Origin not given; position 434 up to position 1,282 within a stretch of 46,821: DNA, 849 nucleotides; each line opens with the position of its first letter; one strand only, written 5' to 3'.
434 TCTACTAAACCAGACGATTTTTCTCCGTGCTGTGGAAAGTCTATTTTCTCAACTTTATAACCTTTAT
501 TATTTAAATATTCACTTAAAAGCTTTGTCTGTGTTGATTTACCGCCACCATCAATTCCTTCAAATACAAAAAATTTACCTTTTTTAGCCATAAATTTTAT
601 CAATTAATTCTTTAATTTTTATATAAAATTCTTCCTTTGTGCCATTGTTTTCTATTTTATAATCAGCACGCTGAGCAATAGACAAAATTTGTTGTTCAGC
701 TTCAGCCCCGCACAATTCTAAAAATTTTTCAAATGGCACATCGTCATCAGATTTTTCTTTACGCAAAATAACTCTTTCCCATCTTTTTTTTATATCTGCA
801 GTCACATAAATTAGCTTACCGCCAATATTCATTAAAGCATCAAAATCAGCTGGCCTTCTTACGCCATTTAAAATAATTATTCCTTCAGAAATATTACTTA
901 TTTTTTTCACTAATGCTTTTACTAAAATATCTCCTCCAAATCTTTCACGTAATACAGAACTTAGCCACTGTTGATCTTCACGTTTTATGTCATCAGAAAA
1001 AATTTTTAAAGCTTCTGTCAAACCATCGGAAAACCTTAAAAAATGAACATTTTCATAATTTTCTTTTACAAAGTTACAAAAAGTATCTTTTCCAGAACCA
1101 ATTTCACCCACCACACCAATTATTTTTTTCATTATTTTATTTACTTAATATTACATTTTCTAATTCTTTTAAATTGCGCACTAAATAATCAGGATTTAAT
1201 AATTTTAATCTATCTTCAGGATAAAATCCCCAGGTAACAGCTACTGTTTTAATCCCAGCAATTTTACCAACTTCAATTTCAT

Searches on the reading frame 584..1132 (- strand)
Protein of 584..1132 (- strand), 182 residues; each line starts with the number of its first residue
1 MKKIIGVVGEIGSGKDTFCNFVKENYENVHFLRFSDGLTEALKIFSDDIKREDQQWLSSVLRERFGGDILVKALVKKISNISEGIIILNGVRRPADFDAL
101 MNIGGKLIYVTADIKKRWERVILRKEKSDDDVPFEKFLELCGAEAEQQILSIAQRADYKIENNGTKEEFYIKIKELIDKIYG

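Call 84: search_protein_families(library=padloc, alignment_id=A3, max_evalue=0.00001)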
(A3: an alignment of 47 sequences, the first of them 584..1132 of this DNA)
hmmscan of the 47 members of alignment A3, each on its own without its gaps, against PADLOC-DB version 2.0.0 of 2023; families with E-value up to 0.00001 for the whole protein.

A. member 1, window:584-1132:- (182 aa): 1 family
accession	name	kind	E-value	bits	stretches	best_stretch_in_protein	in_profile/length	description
PDLC02373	dCTPase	-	8.8e-11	39.4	1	3-179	155-332/630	-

B. families by the number of members that match (of 47 scanned): 18 families
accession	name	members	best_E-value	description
PDLC02373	dCTPase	2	5e-21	-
PDLC04856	PDC-S05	1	4.3e-61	-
PDLC04869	PDC-S05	1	5.4e-56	-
PDLC04849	PDC-S05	1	2.8e-40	-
PDLC02960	RT-Protease_XI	1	1.7e-17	single gene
PDLC03928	PsyrT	1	9.9e-17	-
PDLC02959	RT-Protease_XI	1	1.7e-16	single gene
PDLC03962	ShosT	1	7e-16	-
PDLC05027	PDC-S48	1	1.2e-10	-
PDLC00405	SduA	1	3.1e-08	DUF4263 domain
PDLC01879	CARF3--CARF_TM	1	1.9e-07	-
PDLC01866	CARF3--CARF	1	6.3e-07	-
PDLC02935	PRTase_III-A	1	1.5e-06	-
PDLC01850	CARF3--CARF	1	2.1e-06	-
PDLC01875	CARF3--CARF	1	5.7e-06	-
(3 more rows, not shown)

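Call 85: search_protein_families(library=pfam, alignment_id=A3, max_evalue=0.00001)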
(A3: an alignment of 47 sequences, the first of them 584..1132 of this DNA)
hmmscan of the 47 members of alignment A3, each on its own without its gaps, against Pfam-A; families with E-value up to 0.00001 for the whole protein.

A. member 1, window:584-1132:- (182 aa): 1 family
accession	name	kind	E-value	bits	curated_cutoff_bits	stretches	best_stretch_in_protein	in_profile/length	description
PF13238.12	AAA_18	-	1.2e-06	29.4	29.4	1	5-128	1-115/128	AAA domain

B. families by the number of members that match (of 47 scanned): 61 families (the first 25 are shown)
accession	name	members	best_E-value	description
PF00437.27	T2SSE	2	1.2e-126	Type II/IV secretion system protein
PF07963.17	N_methyl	2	5.7e-09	Prokaryotic N-terminal methylation motif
PF01098.24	FTSW_RODA_SPOVE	1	2.5e-88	Cell cycle protein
PF01653.23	DNA_ligase_aden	1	3.4e-82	NAD-dependent DNA ligase adenylation domain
PF01370.27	Epimerase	1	1e-65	NAD dependent epimerase/dehydratase family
PF00482.28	T2SSF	1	6.7e-59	Type II secretion system (T2SS), protein F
PF16363.11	GDP_Man_Dehyd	1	9.3e-59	GDP-mannose 4,6 dehydratase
PF02826.25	2-Hacid_dh_C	1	7.7e-56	D-isomer specific 2-hydroxyacid dehydrogenase, NAD binding domain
PF13177.12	DNA_pol3_delta2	1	3.2e-49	DNA polymerase III, delta subunit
PF20393.3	Pro_CA_2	1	1.7e-43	Putative carbonic anhydrase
PF11104.14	PilM_2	1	4.2e-37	Type IV pilus assembly protein PilM;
PF10543.14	ORF6N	1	4.8e-35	ORF6N domain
PF03120.22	DNA_ligase_OB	1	2.2e-33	NAD-dependent DNA ligase OB-fold domain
PF06750.18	A24_N_bact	1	8.2e-33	Bacterial Peptidase A24 N-terminal domain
PF13365.12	Trypsin_2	1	4e-32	Trypsin-like peptidase domain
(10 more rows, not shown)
